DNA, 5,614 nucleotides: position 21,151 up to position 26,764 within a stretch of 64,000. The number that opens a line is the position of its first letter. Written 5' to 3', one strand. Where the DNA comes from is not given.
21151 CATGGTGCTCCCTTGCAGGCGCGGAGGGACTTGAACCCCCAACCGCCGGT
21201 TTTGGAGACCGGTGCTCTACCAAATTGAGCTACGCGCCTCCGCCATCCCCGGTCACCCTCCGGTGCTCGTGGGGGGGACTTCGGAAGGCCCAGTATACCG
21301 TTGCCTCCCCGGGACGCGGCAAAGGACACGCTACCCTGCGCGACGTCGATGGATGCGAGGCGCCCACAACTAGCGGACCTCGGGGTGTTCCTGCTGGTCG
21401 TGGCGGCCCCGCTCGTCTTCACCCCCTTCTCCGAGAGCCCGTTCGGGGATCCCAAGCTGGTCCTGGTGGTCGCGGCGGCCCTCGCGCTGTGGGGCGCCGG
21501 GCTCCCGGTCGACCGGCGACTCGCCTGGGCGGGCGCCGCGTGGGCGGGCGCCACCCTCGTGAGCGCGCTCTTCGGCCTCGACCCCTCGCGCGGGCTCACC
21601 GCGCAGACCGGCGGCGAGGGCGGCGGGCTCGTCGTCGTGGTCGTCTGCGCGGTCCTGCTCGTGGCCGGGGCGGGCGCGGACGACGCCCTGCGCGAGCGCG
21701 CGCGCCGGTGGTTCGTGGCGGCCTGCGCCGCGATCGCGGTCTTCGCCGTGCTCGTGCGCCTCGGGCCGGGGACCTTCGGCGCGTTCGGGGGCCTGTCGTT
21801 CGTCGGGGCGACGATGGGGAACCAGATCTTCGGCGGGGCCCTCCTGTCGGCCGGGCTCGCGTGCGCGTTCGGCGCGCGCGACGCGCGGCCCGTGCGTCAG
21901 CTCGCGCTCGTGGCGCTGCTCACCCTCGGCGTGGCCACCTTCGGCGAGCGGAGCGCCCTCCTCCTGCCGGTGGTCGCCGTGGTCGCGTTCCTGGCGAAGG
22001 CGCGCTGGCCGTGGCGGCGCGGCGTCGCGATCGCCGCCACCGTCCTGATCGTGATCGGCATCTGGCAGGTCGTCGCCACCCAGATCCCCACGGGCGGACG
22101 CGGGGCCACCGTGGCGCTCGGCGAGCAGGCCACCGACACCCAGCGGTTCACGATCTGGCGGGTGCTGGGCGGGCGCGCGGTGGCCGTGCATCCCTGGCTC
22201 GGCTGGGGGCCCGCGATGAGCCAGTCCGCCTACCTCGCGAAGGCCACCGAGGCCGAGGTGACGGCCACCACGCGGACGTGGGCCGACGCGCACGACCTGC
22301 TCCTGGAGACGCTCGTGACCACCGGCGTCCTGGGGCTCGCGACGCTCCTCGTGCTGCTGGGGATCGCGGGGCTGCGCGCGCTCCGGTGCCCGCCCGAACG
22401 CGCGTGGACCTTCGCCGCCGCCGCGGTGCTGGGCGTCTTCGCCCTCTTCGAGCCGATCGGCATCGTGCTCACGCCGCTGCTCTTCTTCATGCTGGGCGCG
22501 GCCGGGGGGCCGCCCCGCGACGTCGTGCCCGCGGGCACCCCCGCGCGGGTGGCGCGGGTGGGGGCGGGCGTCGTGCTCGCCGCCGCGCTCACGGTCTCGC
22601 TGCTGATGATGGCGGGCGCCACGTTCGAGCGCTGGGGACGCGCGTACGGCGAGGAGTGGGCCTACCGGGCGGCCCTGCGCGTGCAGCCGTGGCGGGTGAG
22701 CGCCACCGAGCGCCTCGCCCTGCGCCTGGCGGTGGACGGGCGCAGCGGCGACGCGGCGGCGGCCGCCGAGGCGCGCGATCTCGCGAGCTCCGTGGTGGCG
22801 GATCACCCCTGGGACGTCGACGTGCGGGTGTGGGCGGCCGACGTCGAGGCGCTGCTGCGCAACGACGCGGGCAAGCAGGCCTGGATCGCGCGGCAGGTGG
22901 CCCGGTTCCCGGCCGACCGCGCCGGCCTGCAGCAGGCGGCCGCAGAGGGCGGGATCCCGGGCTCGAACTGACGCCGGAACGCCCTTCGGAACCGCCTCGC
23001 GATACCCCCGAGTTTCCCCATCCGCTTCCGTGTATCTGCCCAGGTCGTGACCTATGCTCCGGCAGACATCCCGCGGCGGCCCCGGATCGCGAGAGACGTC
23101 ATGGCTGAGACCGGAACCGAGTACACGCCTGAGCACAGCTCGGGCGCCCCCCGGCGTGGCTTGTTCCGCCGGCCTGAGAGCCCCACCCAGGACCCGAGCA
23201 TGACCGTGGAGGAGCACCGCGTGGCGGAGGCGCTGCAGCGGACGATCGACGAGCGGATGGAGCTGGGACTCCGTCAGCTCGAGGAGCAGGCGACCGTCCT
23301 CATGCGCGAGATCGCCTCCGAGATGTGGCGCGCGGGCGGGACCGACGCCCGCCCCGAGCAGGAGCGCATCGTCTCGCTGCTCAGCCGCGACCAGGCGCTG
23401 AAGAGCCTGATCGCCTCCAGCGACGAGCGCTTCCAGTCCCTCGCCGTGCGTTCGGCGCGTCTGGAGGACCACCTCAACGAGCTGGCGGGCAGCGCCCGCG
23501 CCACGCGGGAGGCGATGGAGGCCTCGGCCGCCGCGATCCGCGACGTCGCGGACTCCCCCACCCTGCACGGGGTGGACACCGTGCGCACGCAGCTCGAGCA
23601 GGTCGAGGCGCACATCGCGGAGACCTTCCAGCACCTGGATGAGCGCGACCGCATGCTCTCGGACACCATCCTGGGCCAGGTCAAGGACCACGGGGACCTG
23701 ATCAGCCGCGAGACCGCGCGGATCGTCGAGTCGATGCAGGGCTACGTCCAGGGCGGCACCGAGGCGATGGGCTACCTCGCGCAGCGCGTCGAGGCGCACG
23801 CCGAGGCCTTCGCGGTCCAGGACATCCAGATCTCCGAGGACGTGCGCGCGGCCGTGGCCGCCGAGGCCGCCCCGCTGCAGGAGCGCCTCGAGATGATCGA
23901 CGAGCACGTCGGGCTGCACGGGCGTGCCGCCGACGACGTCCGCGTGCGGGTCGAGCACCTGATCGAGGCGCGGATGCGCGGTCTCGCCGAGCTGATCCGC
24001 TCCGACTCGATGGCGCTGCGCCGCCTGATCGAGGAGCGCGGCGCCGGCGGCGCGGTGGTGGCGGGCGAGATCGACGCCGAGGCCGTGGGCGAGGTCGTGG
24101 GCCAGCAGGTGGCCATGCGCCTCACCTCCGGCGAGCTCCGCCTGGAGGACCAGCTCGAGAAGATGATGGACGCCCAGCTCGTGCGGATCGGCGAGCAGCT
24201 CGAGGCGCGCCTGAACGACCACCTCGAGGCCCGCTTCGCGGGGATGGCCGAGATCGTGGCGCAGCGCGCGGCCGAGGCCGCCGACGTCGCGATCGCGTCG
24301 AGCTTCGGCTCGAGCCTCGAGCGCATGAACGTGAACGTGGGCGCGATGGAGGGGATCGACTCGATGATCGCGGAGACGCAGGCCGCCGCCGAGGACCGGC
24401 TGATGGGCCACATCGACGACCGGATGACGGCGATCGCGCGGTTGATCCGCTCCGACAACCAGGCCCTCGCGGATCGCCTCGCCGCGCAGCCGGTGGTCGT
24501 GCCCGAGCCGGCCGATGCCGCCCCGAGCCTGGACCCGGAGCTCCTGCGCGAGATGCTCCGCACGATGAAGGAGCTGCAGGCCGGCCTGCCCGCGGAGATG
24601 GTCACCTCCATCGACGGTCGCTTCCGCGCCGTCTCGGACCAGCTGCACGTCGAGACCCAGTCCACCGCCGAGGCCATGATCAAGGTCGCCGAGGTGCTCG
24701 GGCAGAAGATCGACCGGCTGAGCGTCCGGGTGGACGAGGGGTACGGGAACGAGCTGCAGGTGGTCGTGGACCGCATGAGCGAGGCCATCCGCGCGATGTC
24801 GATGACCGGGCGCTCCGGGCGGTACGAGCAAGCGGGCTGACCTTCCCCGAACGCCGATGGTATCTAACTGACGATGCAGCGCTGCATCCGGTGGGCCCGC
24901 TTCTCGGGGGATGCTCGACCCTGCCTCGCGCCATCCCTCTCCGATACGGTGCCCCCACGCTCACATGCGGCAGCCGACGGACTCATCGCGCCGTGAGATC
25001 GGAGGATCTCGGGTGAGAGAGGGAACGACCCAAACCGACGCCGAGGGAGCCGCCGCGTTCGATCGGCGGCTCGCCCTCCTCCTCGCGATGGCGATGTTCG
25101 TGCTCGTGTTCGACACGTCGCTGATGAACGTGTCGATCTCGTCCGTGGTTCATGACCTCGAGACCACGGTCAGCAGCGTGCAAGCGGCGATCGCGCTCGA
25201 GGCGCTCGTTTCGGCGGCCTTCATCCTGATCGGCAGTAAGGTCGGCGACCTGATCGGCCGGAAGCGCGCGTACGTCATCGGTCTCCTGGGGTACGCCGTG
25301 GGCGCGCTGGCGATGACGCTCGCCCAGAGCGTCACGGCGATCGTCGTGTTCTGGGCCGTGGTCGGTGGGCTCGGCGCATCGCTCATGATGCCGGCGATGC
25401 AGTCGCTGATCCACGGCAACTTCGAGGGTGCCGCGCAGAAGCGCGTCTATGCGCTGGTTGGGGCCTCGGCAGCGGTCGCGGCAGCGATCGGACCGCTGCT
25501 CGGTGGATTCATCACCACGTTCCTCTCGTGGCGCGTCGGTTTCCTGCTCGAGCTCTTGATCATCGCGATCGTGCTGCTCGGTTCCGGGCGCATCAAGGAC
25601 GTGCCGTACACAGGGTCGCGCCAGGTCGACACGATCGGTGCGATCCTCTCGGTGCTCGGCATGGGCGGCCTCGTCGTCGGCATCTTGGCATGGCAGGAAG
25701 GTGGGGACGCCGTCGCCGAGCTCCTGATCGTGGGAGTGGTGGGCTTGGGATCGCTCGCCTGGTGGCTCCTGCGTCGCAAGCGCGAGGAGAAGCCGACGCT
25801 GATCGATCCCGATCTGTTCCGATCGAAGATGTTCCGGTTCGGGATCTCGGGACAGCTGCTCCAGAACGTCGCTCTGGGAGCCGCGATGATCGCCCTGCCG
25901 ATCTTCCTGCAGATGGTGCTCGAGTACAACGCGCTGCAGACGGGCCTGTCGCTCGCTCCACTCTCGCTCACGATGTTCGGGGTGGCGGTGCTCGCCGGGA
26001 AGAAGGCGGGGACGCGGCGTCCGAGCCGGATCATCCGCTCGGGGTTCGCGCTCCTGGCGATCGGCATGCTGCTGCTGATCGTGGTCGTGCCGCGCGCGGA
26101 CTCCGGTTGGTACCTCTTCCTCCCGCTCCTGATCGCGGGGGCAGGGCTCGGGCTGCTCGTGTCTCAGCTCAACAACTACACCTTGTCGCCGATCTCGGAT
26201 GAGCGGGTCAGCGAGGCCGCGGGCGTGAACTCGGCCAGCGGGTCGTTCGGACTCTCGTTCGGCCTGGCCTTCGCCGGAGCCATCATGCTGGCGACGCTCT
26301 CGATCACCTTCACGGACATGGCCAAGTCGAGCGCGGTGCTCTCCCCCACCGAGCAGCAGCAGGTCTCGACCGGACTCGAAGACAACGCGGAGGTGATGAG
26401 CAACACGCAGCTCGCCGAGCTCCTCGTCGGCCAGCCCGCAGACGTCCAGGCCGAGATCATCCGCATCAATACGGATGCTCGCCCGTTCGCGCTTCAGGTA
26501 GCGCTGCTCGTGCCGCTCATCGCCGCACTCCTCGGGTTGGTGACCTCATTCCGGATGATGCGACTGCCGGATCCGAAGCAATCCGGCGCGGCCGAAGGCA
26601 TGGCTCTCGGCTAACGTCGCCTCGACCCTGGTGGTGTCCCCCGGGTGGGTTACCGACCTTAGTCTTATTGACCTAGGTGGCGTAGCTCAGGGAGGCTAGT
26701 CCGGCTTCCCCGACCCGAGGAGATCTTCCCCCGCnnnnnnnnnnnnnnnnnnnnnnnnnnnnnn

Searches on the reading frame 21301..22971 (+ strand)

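Call 82: search_protein_families(library=pfam, proteins=[window:21301-22971:+], max_evalue=0.0001)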
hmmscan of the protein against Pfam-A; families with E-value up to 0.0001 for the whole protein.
window:21301-22971:+ (556 aa): 1 family
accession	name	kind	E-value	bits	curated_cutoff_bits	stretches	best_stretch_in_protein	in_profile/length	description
PF04932.20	Wzy_C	-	1.3e-13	51.4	31.7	1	203-349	2-148/149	O-Antigen ligase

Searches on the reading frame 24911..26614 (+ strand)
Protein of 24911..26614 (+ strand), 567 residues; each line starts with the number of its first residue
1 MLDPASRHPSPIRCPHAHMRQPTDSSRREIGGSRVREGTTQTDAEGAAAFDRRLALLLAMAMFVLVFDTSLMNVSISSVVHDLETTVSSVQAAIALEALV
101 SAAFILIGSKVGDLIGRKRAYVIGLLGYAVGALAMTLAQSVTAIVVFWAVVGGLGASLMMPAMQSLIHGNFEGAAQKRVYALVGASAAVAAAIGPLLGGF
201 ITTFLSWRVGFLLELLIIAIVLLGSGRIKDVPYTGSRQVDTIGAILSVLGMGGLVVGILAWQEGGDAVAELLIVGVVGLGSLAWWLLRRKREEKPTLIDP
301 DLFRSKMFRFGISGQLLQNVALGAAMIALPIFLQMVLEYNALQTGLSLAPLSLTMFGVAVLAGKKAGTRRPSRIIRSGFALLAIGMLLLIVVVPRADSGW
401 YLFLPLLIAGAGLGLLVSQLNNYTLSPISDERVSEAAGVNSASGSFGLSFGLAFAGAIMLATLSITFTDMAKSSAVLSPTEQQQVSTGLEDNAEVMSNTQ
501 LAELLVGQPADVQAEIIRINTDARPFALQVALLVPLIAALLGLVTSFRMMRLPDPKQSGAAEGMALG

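Call 82: search_protein_families(library=pfam, proteins=[window:24911-26614:+], max_evalue=0.0001)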
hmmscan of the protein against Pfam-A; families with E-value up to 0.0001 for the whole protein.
window:24911-26614:+ (567 aa): 1 family
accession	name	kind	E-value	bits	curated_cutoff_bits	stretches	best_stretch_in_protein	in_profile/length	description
PF07690.21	MFS_1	-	9.1e-41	140.3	33.4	2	58-223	1-166/347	Major Facilitator Superfamily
